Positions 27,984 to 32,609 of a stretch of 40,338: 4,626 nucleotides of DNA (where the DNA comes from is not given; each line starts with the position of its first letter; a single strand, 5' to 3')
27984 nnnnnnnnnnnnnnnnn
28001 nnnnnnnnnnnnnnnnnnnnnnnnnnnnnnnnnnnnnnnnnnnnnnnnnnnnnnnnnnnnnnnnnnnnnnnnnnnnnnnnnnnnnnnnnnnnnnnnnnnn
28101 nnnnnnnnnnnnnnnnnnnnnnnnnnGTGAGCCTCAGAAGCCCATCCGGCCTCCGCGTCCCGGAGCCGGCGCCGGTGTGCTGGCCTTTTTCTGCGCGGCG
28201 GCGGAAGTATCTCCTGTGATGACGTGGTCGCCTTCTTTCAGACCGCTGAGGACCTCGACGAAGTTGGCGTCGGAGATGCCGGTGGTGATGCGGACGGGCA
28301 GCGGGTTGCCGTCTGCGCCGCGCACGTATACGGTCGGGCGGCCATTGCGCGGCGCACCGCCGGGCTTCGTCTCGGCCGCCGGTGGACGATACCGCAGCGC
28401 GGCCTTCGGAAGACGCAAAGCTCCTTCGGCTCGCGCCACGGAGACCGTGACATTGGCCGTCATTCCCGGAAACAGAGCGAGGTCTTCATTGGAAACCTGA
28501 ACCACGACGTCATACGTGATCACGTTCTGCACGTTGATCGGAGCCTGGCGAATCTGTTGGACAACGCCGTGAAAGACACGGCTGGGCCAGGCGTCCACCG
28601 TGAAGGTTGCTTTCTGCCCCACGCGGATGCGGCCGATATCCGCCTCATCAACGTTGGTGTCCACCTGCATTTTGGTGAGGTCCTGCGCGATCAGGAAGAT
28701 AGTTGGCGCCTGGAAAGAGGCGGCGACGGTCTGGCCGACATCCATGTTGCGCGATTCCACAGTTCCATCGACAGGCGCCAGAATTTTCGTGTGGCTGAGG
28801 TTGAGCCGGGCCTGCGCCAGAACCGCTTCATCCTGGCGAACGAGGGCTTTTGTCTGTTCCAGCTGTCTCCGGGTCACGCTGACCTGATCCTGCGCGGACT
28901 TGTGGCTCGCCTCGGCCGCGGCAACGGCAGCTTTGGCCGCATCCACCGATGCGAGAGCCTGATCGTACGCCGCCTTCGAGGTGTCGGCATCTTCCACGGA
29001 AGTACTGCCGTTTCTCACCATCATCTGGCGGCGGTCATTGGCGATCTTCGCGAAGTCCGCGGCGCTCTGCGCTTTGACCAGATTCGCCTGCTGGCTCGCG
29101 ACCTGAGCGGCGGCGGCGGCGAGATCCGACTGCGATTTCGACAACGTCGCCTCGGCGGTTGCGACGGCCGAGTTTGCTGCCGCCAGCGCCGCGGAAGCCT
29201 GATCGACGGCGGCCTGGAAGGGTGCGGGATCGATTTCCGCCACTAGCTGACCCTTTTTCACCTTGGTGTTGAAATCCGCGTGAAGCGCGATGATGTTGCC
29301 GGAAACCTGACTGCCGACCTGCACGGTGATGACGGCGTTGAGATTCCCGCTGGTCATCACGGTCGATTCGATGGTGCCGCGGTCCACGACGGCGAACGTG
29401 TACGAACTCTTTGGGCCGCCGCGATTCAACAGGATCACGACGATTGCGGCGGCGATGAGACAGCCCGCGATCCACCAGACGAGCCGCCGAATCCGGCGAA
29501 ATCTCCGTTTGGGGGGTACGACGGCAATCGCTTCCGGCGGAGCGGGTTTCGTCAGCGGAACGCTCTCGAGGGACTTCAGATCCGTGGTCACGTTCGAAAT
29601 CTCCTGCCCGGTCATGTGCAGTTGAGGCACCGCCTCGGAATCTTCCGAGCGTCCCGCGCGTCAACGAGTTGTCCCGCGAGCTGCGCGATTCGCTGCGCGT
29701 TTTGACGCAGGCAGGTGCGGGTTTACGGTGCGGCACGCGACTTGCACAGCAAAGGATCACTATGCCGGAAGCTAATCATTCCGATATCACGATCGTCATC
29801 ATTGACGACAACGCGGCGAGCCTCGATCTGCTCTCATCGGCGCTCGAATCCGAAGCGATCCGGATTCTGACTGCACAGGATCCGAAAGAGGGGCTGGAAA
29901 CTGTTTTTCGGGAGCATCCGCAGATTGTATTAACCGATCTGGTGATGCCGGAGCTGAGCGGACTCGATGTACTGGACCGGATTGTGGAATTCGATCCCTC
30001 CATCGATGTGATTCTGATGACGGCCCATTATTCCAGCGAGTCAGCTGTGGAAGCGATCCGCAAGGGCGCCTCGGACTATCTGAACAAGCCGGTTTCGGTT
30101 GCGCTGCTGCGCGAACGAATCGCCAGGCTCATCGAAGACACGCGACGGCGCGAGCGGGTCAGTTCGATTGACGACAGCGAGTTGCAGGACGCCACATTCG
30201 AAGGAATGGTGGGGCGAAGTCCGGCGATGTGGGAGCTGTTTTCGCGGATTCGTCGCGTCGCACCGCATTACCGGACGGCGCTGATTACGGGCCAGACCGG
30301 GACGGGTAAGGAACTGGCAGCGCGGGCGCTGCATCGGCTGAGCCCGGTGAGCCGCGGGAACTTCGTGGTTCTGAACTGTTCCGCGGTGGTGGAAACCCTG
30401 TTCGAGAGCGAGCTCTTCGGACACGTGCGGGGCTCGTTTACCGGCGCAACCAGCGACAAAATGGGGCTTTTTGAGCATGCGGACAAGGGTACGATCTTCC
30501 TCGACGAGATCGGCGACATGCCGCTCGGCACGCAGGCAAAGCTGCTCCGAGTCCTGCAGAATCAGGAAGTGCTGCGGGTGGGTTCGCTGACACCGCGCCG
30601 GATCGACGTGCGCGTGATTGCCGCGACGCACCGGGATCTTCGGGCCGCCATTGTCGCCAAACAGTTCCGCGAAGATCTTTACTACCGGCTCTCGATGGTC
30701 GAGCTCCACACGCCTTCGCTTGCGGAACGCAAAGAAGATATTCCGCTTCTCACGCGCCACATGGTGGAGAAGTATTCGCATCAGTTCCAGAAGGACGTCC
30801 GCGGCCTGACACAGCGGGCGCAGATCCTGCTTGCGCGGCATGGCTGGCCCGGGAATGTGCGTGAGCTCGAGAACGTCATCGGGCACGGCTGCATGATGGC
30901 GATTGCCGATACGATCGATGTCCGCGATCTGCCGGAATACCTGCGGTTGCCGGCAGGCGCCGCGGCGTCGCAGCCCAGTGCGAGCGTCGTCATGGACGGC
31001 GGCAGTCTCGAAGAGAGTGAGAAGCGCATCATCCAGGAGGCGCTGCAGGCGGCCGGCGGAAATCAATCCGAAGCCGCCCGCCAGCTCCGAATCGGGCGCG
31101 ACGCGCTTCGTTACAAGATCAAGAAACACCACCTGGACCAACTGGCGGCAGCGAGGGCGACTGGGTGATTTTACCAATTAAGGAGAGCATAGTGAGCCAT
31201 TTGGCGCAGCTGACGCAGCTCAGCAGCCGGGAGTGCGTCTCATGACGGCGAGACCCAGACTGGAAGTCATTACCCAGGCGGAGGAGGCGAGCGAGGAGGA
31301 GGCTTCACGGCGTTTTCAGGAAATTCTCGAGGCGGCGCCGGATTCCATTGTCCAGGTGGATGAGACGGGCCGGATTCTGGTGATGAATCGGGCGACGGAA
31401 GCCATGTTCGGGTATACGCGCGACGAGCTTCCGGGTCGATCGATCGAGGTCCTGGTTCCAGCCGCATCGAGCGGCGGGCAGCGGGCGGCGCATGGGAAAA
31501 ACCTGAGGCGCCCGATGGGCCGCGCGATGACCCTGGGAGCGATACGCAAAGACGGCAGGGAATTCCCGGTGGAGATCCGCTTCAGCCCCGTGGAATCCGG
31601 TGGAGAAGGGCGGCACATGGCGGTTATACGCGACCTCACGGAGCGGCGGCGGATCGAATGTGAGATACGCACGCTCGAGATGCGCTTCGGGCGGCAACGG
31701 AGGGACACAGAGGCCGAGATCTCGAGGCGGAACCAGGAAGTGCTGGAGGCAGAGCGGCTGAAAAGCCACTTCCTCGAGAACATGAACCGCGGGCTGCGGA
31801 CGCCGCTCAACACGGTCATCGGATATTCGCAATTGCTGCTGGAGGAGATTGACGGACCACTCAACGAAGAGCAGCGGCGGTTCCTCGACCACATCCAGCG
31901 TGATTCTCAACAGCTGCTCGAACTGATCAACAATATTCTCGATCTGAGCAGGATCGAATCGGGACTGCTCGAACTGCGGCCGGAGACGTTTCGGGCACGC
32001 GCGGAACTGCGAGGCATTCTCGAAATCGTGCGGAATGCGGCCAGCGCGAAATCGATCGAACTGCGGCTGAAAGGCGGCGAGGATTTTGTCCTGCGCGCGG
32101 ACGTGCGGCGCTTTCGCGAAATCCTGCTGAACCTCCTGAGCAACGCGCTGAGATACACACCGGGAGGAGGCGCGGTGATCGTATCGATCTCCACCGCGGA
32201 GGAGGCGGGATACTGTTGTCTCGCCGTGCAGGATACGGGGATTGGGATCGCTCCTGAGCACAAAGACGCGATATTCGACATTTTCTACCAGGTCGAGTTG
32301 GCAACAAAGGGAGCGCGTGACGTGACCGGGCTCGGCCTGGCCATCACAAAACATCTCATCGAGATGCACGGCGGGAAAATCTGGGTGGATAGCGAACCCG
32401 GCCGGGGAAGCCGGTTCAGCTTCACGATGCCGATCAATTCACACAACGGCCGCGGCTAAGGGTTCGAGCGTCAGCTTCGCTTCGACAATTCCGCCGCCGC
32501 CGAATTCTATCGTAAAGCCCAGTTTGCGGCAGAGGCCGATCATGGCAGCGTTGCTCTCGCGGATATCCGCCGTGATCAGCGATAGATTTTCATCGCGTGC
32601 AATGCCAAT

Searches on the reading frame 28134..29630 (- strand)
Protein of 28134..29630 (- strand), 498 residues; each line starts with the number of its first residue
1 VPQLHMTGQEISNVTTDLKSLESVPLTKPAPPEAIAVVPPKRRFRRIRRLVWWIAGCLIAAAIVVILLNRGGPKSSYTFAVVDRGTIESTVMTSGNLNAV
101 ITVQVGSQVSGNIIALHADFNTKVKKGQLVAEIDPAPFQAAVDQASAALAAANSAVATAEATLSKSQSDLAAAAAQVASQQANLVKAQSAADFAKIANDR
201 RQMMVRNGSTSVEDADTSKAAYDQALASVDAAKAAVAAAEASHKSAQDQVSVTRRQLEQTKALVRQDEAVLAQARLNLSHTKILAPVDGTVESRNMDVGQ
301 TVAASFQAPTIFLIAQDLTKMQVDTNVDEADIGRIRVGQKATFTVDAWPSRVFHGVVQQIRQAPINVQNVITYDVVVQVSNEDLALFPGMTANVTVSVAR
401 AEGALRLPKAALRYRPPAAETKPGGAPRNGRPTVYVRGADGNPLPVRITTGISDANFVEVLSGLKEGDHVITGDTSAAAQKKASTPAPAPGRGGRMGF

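Call 3: search_protein_families(library=pfam, proteins=[window:28134-29630:-])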
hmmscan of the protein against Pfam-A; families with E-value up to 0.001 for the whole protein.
window:28134-29630:- (498 aa): 3 families
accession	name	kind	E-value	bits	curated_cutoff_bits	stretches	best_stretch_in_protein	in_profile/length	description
PF16576.10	HlyD_D23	-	6.1e-17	62.1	30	1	100-392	17-214/214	Barrel-sandwich domain of CusB or HlyD membrane-fusion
PF13437.12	HlyD_3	-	1e-10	42.7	22.2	1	282-386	1-103/106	HlyD family secretion protein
PF00529.27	CusB_dom_1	-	0.00052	20.7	26.5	0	106-397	12-88/89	Cation efflux system protein CusB domain 1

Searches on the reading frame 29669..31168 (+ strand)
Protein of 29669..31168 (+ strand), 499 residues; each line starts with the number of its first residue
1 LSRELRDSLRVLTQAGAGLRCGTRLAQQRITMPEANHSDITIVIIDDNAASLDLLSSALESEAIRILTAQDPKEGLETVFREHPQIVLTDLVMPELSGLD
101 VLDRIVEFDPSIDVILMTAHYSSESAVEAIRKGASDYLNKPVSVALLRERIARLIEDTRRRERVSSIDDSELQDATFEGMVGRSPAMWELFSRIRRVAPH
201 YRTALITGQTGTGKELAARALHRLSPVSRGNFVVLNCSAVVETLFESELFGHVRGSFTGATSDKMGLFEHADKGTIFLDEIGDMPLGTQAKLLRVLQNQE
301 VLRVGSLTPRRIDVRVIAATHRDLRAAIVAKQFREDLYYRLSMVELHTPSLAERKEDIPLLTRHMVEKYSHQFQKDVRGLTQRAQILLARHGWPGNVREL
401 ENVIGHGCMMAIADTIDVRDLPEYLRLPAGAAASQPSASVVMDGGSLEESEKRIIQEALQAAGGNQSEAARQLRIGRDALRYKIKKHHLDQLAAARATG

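Call 3: search_protein_families(library=pfam, proteins=[window:29669-31168:+])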
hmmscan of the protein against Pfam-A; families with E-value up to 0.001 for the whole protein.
window:29669-31168:+ (499 aa): 8 families
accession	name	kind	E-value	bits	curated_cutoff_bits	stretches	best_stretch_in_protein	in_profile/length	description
PF00158.32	Sigma54_activat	-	1.1e-65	220.9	20.2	1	180-346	1-167/168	Sigma-54 interaction domain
PF00072.30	Response_reg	-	7.3e-27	94.2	30.2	1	42-151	1-110/111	Response regulator receiver domain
PF25601.1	AAA_lid_14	-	7.7e-24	83.8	27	1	353-428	2-77/87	AAA+ ATPase lid domain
PF14532.12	Sigma54_activ_2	-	6e-18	65.9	25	1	181-351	1-138/138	Sigma-54 interaction domain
PF02954.25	HTH_8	-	9.4e-15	54.5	22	1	446-487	1-42/42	Bacterial regulatory protein, Fis family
PF00004.35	AAA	-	5.1e-06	27.4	21.2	1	205-327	2-117/131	ATPase family associated with various cellular activities (AAA)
PF07728.20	AAA_5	-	0.00025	21.5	22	1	205-322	3-123/139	AAA domain (dynein-related subfamily)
PF07724.20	AAA_2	-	0.00064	20.2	27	0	204-300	6-103/166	AAA domain (Cdc48 subfamily)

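Call 13: find_related_loci(query=window:29762-31168:+, collection=genome_contigs, flank=10000)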
Query window:29762-31168:+ (468 aa) in genome_contigs; peptide patterns used: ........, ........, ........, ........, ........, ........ (x = any residue, [..] = any of these).
600 stretches matched a pattern (row limit reached: there are more); 600 encode a relative of the query (tblastn E <= 1e-3); the best 80 are kept; 80 distinct loci.
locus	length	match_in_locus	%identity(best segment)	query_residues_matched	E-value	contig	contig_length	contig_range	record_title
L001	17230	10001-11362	69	9-459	0e+0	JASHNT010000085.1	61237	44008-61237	MAG: Bryobacteraceae bacterium isolate JOPF004 JOPF_N14C_contig_180009, whole genome shotgun sequence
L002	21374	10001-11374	67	6-458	0e+0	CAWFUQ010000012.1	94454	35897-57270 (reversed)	MAG: Terriglobia bacterium isolate MFD05377.bin.2.160 genome assembly, contig: contig_77612, whole genome shotgun sequen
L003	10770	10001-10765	70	1-255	2e-111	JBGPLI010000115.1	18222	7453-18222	MAG: Bryobacteraceae bacterium isolate OBJ_0618_7090110_266 k141_4693519_length_18222_cov_13.0000, whole genome shotgun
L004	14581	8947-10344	41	10-454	2e-103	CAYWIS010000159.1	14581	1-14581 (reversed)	MAG TPA_asm: uncultured Pirellulaceae bacterium isolate SRP268622_co1_256 genome assembly, contig: NODE_9370_length_1458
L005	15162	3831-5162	40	11-455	3e-101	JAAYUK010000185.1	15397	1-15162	MAG: Nitrospiraceae bacterium isolate AS27yjCOA_151 80074_AS27, whole genome shotgun sequence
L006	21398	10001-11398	38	9-460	7e-100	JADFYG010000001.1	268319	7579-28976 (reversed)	MAG: Candidatus Riflebacteria bacterium isolate nDJH6bin19 nDJH6_bin19_NODE_1_length_268319_cov_5.664569, whole genome s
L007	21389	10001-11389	40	11-460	1e-99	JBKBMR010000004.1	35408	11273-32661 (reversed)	MAG: Methylohalobius sp. isolate 21I_069.bin.67 NODE_4_length_35408_cov_5.030710, whole genome shotgun sequence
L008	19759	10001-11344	40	10-460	1e-99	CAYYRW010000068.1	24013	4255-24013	MAG TPA_asm: uncultured Nitrospirales bacterium isolate binchicken_co20_17 genome assembly, contig: NODE_4270_length_240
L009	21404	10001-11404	41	2-460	5e-99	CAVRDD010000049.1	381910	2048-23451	MAG: uncultured beta proteobacterium isolate MFD04716.bin.2.253 genome assembly, contig: contig_9263, whole genome shotg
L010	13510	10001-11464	39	11-458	8e-99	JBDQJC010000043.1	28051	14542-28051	MAG: Planctomycetota bacterium isolate SFB_27D_19Dec05_100_17 k141_884978_length_28051_cov_23.2062, whole genome shotgun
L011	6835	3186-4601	39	9-466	1e-98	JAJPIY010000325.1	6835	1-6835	MAG: Planctomycetota bacterium isolate Centralia_MAG_388 k107_985500, whole genome shotgun sequence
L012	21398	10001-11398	40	1-454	2e-98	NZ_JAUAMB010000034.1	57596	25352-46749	Halomonas sp. SpR1 NODE_34_length_57596_cov_101.807166, whole genome shotgun sequence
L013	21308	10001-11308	42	11-458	8e-98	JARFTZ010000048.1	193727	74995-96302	MAG: Gammaproteobacteria bacterium isolate SCS_cbin_148 SCS_cbin_148_cosample_000013282404, whole genome shotgun sequenc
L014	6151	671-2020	41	10-455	7e-98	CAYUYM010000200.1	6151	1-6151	MAG TPA_asm: uncultured Chromatiales bacterium isolate SRP220891_co1_215 genome assembly, contig: NODE_25485_length_6151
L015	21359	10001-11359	39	11-458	3e-97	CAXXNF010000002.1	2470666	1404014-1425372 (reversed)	MAG: Syntrophales bacterium isolate 28f6f31c-1abc-45c3-9ff4-d3034646c4f0 genome assembly, contig: contig_2, whole genome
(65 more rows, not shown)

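Call 17: find_related_loci(query=window:29762-31168:+, collection=metagenome_contigs, flank=10000)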
Query window:29762-31168:+ (468 aa) in metagenome_contigs; peptide patterns used: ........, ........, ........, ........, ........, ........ (x = any residue, [..] = any of these).
600 stretches matched a pattern (row limit reached: there are more); 599 encode a relative of the query (tblastn E <= 1e-3); the best 80 are kept; 80 distinct loci.
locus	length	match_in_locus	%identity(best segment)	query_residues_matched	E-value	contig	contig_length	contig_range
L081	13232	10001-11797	66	1-468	0e+0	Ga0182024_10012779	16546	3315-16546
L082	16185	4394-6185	67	5-458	0e+0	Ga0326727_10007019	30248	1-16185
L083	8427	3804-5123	54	9-453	2e-161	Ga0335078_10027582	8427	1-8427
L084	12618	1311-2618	53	10-453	5e-145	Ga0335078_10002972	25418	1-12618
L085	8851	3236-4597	50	5-455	7e-145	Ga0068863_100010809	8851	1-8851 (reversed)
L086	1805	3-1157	58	70-458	1e-154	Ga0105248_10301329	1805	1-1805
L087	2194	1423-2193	67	1-257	3e-120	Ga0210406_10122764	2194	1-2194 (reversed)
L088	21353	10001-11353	41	7-460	3e-109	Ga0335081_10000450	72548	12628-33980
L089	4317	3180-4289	48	11-380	1e-108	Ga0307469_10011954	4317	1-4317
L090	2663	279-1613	41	11-455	7e-111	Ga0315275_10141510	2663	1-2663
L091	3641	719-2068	42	10-459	1e-107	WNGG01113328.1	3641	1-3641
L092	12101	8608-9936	42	5-449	1e-103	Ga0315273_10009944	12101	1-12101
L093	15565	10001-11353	40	4-455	5e-103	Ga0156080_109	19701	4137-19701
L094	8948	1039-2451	38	11-458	1e-102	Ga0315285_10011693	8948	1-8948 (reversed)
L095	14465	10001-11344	41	11-458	6e-102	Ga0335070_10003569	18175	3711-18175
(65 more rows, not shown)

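Call 27: search_protein_families(library=ncbifam, proteins=[window:29762-31168:+], max_evalue=0.00001)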
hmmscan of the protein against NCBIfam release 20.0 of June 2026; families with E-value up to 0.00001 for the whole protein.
window:29762-31168:+ (468 aa): 99 families (the best 25 are shown)
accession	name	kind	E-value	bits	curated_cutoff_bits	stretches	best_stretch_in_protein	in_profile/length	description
TIGR01818.1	ntrC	equivalog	7.2e-122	407.5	558.6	1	11-455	1-462/463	nitrogen regulation protein NR(I)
NF008469.0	PRK11361.1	equivalog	2.2e-119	399.2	714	1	10-459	6-457/461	acetoacetate metabolism transcriptional regulator AtoC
NF007689.0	PRK10365.1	equivalog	1.4e-110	370.1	760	1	6-453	3-439/441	sigma-54-dependent response regulator transcription factor ZraR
TIGR02915.1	PEP_resp_reg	equivalog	3.4e-107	359.1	502.6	1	11-458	1-444/445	PEP-CTERM-box response regulator transcription factor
NF011695.0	PRK15115.1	equivalog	4.2e-101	338.9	763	1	6-459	4-439/445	two-component system response regulator GlrR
NF041552.1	TF_PrdR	equivalog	9.6e-100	334.5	795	1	140-456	260-576/577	sigma-54 dependent transcriptional regulator PrdR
NF008176.1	PRK10923.1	equivalog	2.9e-99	332.8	620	1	11-450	6-460/469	nitrogen regulation protein NR(I)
NF051870.1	NAssimRespRegNtrX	equivalog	2.2e-97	326.8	600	1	10-455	3-449/452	nitrogen assimilation response regulator NtrX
NF041946.1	LuxO_transreg_Vib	equivalog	2.9e-95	319.8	800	1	14-455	2-459/463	quorum-sensing sigma-54 dependent transcriptional regulator LuxO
NF003451.0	PRK05022.1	equivalog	4.6e-93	312.7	476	1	120-455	161-507/512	nitric oxide reductase transcriptional regulator NorR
TIGR01817.1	nifA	equivalog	1.3e-91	308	528.85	1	126-389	175-437/534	nif-specific transcriptional activator NifA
NF038308.1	RNA_repair_RtcR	equivalog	1e-89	301.8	650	1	125-452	155-512/530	RNA repair transcriptional activator RtcR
NF050807.1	TransRegFlbDCaul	equivalog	3.3e-81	273.4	750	1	72-460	62-442/454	sigma-54-dependent transcriptional regulator FlbD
NF011958.0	PRK15429.1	equivalog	2e-78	264.7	830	1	112-460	345-688/692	formate hydrogenlyase transcriptional activator FlhA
TIGR02329.1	propionate_PrpR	equivalog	2.3e-77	260.8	499.2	1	144-454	209-525/526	propionate catabolism operon regulatory protein PrpR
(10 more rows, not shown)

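Call 32: find_encoding_contigs(protein=window:29762-31168:+, flank=10000, max_places=6)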
Protein window:29762-31168:+ (468 aa): no gene with exactly this product is on record in the collection.

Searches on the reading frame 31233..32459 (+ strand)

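Call 3: search_protein_families(library=pfam, proteins=[window:31233-32459:+])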
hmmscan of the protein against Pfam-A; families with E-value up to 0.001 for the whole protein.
window:31233-32459:+ (408 aa): 7 families
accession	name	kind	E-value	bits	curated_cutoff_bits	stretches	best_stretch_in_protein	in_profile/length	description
PF02518.31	HATPase_c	-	2.4e-29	102.4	26.4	1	290-401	2-109/111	Histidine kinase-, DNA gyrase B-, and HSP90-like ATPase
PF00512.31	HisKA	-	1.3e-19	70.4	26.9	1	177-244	2-66/66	His Kinase A (phospho-acceptor) domain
PF00989.32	PAS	-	4.3e-16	59.4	22.6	1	27-129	2-105/113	PAS fold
PF13426.13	PAS_9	-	1.1e-14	54.9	27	1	36-137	1-103/103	PAS domain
PF08448.16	PAS_4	-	4.7e-12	46.6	23.1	1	32-140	1-110/110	PAS fold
PF13188.13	PAS_8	-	2.7e-07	30.7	21.8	1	26-75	1-47/65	PAS domain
PF08447.18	PAS_3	-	0.00032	21.4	25.6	0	49-126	2-80/89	PAS fold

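Call 27: search_protein_families(library=ncbifam, proteins=[window:31233-32459:+], max_evalue=0.00001)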
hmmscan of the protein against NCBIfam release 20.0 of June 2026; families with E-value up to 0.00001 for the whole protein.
window:31233-32459:+ (408 aa): 75 families (the best 25 are shown)
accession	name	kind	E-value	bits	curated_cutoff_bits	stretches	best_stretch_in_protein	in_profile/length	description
NF046044.1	PnpS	equivalog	1.1e-63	215.6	400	1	172-400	165-390/390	two-component system histidine kinase PnpS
TIGR02956.1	TMAO_torS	equivalog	4.9e-60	203.7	676.5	1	143-402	429-683/967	TMAO reductase system sensor histidine kinase/response regulator TorS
NF047874.1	MASE3_PAS_HK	subfamily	8.5e-58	196.6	560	1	18-403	257-627/655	MASE3 domain-containing sensor histidine kinase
TIGR02966.1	phoR_proteo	equivalog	1e-55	189.1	334.2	1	166-398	103-332/333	phosphate regulon sensor histidine kinase PhoR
NF038297.2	hybrid_HK_HrmK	equivalog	1.7e-54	185.5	725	1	134-404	192-460/607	hybrid histidine kinase/response regulator HrmK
NF033092.0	HK_WalK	equivalog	2.7e-53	181.5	725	2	168-401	365-594/594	cell wall metabolism sensor histidine kinase WalK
NF008318.0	PRK11107.1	equivalog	2.2e-50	171.7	890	1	168-404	284-521/920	two-component sensor histidine kinase BarA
NF041947.1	LuxQ_Vibrio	equivalog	1.1e-49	169.2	1200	1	167-405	462-700/843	quorum-sensing autoinducer 2 sensor kinase/phosphatase LuxQ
NF011874.0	PRK15347.1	equivalog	2.1e-48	165.1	852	1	146-404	371-617/921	two component system sensor kinase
NF008302.0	PRK11091.1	equivalog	2.3e-48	165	838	1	163-403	269-507/779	aerobic respiration two-component sensor histidine kinase ArcB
NF041593.1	histid_kinase_PdhS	equivalog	4.2e-44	150.8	2000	1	15-397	656-1031/1041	cell-division control histidine kinase PdhS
NF050805.1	CellDivHKDivJCaul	equivalog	3e-42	144.6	1000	1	155-401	278-520/531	cell cycle sensor histidine kinase DivJ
NF047465.1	hybrid_HK_LvrA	exception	6.8e-40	136.8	1200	1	154-402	179-423/819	hybrid histidine kinase/response regulator LvrA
NF041880.1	EPS_EpsF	equivalog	1.5e-38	132.6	900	1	23-399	141-491/492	response regulator EpsF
TIGR01386.1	cztS_silS_copS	subfamily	3.4e-38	131.8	292.55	1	178-400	242-457/457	heavy metal sensor histidine kinase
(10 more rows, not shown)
